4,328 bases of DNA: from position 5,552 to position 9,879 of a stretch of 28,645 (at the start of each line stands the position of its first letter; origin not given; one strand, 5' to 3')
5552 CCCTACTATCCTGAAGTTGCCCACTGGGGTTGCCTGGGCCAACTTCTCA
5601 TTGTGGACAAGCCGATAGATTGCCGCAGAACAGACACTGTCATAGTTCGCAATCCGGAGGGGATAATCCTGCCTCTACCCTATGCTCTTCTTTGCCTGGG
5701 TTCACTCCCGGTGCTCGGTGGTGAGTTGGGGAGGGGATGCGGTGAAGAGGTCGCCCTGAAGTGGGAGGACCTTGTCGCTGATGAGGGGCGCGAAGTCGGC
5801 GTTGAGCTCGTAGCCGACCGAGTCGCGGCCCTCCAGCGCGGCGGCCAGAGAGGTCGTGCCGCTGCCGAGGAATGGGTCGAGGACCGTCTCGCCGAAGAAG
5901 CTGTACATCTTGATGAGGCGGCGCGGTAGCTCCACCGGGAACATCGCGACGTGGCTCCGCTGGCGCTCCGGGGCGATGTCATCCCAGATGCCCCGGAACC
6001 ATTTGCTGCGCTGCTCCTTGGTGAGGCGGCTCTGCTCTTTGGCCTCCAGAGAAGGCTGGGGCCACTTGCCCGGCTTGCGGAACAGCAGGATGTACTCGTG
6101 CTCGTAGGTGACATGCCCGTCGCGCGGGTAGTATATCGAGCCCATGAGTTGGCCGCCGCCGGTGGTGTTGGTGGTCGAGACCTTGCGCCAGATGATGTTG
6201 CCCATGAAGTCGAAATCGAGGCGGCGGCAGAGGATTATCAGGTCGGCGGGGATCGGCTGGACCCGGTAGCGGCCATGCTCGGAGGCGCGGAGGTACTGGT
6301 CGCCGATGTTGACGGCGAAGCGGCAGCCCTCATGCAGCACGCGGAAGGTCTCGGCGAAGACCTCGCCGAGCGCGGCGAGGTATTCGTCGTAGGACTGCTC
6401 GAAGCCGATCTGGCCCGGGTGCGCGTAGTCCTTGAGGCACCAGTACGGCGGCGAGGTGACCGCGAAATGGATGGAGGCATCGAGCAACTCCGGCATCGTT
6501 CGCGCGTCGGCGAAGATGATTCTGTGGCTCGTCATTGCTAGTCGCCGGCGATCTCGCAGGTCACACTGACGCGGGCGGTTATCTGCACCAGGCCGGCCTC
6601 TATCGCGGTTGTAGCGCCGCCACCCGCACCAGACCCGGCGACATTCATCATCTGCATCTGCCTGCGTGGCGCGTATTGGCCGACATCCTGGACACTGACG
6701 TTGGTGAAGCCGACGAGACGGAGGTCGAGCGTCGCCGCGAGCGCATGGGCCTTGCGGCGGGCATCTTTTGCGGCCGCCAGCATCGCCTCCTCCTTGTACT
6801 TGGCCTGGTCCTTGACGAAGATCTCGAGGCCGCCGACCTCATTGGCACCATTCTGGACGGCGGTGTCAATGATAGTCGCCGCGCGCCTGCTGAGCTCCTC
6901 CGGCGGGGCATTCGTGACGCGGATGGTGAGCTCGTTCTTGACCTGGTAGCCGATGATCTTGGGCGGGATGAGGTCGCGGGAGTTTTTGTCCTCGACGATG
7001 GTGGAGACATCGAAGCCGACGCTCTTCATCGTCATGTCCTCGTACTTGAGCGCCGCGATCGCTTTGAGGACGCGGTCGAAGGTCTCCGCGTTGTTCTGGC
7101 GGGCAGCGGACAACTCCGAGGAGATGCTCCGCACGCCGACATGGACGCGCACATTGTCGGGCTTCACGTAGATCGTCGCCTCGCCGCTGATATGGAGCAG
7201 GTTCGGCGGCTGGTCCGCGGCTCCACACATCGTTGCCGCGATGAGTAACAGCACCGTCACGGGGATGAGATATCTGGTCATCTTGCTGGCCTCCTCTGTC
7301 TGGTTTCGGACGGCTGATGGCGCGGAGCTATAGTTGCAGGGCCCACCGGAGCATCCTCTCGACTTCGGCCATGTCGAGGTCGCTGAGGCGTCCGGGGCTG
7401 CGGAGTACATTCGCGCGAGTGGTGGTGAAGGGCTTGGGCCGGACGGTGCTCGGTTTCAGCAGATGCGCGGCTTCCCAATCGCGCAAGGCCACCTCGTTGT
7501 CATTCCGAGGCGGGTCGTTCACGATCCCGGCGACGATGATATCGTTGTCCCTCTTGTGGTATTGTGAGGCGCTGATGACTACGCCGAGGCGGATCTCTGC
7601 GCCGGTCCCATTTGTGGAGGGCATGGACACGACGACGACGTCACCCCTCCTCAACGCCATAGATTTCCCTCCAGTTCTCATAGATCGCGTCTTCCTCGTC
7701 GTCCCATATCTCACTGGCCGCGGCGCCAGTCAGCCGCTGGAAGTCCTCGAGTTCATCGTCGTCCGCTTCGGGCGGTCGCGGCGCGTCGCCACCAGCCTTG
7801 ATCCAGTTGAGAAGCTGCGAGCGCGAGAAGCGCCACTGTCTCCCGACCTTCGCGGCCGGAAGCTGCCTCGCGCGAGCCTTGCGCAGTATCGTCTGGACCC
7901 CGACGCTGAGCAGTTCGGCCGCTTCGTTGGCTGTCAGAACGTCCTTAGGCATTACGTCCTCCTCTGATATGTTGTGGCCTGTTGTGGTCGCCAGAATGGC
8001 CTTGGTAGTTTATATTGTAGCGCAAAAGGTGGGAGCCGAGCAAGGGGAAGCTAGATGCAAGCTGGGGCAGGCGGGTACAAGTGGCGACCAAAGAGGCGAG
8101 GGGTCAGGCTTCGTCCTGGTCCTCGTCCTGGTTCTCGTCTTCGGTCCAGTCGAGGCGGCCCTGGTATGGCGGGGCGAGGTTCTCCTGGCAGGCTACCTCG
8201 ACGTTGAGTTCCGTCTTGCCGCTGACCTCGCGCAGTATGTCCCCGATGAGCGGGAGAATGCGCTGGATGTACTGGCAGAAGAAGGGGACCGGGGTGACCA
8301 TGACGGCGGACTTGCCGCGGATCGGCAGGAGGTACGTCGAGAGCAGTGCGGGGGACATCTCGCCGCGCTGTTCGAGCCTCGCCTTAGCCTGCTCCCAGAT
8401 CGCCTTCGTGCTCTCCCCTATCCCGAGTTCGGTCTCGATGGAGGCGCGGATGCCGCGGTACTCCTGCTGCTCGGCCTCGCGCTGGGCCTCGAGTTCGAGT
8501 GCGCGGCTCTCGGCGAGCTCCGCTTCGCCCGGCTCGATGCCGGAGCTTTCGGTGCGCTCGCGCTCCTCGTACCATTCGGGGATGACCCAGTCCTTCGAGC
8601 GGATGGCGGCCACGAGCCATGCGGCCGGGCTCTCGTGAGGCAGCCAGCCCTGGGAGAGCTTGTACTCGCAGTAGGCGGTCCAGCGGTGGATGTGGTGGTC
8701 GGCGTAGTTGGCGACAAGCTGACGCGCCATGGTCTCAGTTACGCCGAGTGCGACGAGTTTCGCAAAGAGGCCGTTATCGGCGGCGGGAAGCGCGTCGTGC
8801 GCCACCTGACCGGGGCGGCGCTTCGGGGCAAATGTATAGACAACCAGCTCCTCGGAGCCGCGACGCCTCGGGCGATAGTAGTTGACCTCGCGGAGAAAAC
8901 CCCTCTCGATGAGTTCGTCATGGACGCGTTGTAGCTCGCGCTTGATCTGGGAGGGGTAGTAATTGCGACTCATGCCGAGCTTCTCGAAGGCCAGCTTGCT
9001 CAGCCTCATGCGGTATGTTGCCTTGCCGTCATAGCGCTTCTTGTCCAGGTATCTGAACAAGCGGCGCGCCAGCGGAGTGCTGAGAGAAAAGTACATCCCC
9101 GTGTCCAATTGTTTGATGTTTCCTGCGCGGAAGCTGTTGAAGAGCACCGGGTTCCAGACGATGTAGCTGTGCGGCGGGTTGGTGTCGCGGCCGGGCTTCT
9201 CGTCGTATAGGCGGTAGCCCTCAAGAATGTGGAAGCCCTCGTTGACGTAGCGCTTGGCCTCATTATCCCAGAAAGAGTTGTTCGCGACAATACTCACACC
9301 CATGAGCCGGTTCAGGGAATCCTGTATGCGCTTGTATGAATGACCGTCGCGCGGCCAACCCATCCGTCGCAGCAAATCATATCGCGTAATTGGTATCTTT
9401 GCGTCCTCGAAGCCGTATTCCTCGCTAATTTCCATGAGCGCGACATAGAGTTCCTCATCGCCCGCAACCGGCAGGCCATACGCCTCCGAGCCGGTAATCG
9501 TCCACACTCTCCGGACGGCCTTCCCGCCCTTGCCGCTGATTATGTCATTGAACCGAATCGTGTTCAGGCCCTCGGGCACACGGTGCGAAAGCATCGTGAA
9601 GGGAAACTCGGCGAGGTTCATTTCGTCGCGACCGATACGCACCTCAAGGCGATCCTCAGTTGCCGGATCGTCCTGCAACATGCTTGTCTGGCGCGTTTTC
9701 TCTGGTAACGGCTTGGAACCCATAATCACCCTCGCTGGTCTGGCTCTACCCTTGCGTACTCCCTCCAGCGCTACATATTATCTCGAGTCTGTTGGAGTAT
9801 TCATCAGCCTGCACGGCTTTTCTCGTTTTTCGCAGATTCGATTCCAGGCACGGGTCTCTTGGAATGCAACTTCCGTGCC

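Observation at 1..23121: A RepA/iteron/ParA replicon origin embedded in the middle of a flagellar-chemotaxis regulon: candidate motility chromid or megaplasmid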

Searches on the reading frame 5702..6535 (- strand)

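Call 3: search_protein_families(library=pfam, proteins=[window:5702-6535:-], max_evalue=0.01)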
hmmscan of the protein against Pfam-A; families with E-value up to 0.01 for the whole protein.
window:5702-6535:- (277 aa): 1 family
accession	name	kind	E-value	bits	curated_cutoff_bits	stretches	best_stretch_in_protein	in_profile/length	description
PF01555.25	N6_N4_Mtase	-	1.9e-41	142.9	26.7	1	22-251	1-218/221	DNA methylase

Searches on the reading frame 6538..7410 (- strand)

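Call 3: search_protein_families(library=pfam, proteins=[window:6538-7410:-], max_evalue=0.01)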
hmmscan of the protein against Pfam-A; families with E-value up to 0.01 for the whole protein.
window:6538-7410:- (290 aa): 1 family
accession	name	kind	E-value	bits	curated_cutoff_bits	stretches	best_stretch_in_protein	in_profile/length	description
PF04402.19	SIMPL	-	1.4e-37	130.4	25.2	1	73-284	2-204/205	Protein of unknown function (DUF541)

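Call 56: search_protein_families(library=ncbifam, proteins=[window:6538-7410:-], max_evalue=0.01)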
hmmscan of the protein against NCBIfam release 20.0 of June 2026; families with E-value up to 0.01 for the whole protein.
window:6538-7410:- (290 aa): 1 family
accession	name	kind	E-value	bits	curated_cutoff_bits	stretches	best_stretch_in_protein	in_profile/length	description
NF008299.0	PRK11087.1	equivalog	3.7e-17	62.5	249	1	53-286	11-235/238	oxidative stress defense protein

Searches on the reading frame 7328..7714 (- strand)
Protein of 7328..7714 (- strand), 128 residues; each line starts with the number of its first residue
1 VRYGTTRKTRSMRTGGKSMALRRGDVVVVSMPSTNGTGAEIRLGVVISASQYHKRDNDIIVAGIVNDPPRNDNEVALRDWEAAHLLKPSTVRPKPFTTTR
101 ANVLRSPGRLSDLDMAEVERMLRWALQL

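Call 42: search_protein_families(library=pfam, proteins=[window:7328-7714:-], max_evalue=0.1)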
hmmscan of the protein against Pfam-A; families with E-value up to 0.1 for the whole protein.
window:7328-7714:- (128 aa): 1 family
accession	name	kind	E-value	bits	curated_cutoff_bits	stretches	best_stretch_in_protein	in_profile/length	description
PF02452.23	PemK_toxin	-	2.8e-08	34.4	23.1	1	22-125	1-108/109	PemK-like, MazF-like toxin of type II toxin-antitoxin system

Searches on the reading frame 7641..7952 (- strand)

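Call 3: search_protein_families(library=pfam, proteins=[window:7641-7952:-], max_evalue=0.01)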
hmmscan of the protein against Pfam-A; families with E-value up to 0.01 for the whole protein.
window:7641-7952:- (103 aa): 1 family
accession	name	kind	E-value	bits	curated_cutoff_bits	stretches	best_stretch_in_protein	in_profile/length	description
PF12728.13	HTH_17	-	3e-15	56.6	27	1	5-53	1-49/51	Helix-turn-helix domain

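Call 56: search_protein_families(library=ncbifam, proteins=[window:7641-7952:-], max_evalue=0.01)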
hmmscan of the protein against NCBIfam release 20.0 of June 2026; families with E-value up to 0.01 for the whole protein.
window:7641-7952:- (103 aa): 2 families
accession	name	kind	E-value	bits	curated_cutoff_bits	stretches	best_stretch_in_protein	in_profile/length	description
TIGR01764.1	excise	domain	6.8e-14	52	28.8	1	6-53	2-49/49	excisionase family DNA-binding protein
NF047737.1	antiphage_MADS1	equivalog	7e-12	45.4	80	1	5-51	3-49/49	methylation-associated defense system helix-turn-helix domain-containing protein MAD1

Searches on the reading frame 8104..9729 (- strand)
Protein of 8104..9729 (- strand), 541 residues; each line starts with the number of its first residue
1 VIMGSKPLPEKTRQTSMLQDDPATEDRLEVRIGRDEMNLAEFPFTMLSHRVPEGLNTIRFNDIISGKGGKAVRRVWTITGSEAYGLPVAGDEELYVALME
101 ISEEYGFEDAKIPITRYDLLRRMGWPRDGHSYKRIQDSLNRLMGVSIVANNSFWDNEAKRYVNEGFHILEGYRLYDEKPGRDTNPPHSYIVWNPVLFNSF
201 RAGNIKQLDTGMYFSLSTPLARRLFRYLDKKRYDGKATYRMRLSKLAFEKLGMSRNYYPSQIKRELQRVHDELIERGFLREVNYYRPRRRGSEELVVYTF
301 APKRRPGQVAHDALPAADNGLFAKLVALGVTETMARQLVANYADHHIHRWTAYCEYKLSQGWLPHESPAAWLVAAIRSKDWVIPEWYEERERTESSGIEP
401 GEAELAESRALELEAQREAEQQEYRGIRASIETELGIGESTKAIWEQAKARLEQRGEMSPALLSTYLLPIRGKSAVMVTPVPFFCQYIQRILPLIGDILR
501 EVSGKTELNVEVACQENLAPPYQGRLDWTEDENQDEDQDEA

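Call 3: search_protein_families(library=pfam, proteins=[window:8104-9729:-], max_evalue=0.01)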
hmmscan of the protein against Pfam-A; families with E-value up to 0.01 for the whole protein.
window:8104-9729:- (541 aa): 1 family
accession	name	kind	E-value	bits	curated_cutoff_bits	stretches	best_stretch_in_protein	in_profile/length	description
PF10134.15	RPA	-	9.2e-12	45.5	27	1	34-253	1-203/228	Replication initiator protein A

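Call 11: search_dna_similar(query=window:8104-9729:-, collection=plasmids, mode=protein, max_rows=20)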
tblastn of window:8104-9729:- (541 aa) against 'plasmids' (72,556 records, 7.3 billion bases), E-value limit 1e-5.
Records with a match: 79; places in all: 91; records where one place covers at least 80% of the query: 0.
Best place of each record, by identity: <60% 79.
By first word of the organism name: Deinococcus 53; Rubrobacter 7; Planctomyces 3; Candidatus 3; Rhodothermus 2; Isosphaeraceae 1; Aquisphaera 1; Frigoriglobus 1; Singulisphaera 1; Paludisphaera 1; and 6 more.
By predicted mobility (MOB-suite, as given by PLSDB): non-mobilizable 69; mobilizable 10.
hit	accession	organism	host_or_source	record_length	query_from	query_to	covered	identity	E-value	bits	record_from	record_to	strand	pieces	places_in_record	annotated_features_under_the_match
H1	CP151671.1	Isosphaeraceae bacterium EP7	-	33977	19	376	66%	37.0%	5e-55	207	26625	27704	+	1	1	replication initiator protein A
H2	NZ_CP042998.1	Aquisphaera giovannonii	-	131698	22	399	70%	33.7%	2e-56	211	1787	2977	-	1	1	replication initiator protein A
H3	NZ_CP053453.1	Frigoriglobus tundricola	cell culture,tundra wetland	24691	33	399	68%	34.2%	1e-48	188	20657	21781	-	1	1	replication initiator protein A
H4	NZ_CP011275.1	Planctomyces sp. SH-PL62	cell culture,sugar beet rhizosphere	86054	31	395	67%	33.9%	1e-53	203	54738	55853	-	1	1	replication initiator protein A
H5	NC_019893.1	Singulisphaera acidiphila DSM 18658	sphagnum peat from the bog Obukhovskoe ...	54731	34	378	64%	35.0%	1e-56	212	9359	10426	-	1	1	replication initiator protein A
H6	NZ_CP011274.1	Planctomyces sp. SH-PL62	cell culture,sugar beet rhizosphere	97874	34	378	64%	34.9%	9e-57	213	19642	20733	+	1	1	replication initiator protein A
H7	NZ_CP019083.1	Paludisphaera borealis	-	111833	34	378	64%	33.2%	6e-56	210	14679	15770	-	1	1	replication initiator protein A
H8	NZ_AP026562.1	Deinococcus aetherius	-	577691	4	380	70%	30.2%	3e-26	121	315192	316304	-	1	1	replication initiator protein A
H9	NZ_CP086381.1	Deinococcus radiophilus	Harpadon nehereus,cell culture,2 Mrad ...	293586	4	396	73%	28.7%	6e-26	120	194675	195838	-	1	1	replication initiator protein A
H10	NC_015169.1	Deinococcus proteolyticus MRP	feces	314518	22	396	69%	29.8%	1e-24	116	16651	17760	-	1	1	replication initiator protein A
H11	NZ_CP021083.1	Deinococcus ficus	Ficus religiosa L.,cell ...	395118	11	379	68%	29.9%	2e-28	127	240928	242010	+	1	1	replication initiator protein A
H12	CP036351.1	Planctomycetes bacterium K2D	-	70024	30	387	66%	30.7%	3e-42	170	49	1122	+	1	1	Replication initiator protein A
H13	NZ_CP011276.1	Planctomyces sp. SH-PL62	cell culture,sugar beet rhizosphere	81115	32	395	67%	29.8%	9e-37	153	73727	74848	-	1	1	replication initiator protein A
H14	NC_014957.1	Isosphaera pallida ATCC 43644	algal mat from Kah-nee-tah hot spring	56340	20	390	69%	29.0%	3e-32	139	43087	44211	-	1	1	replication initiator protein A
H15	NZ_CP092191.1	Deinococcus sp. KNUC1210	Setaria viridis,cell ...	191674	6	391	71%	27.2%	3e-18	96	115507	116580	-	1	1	replication initiator protein A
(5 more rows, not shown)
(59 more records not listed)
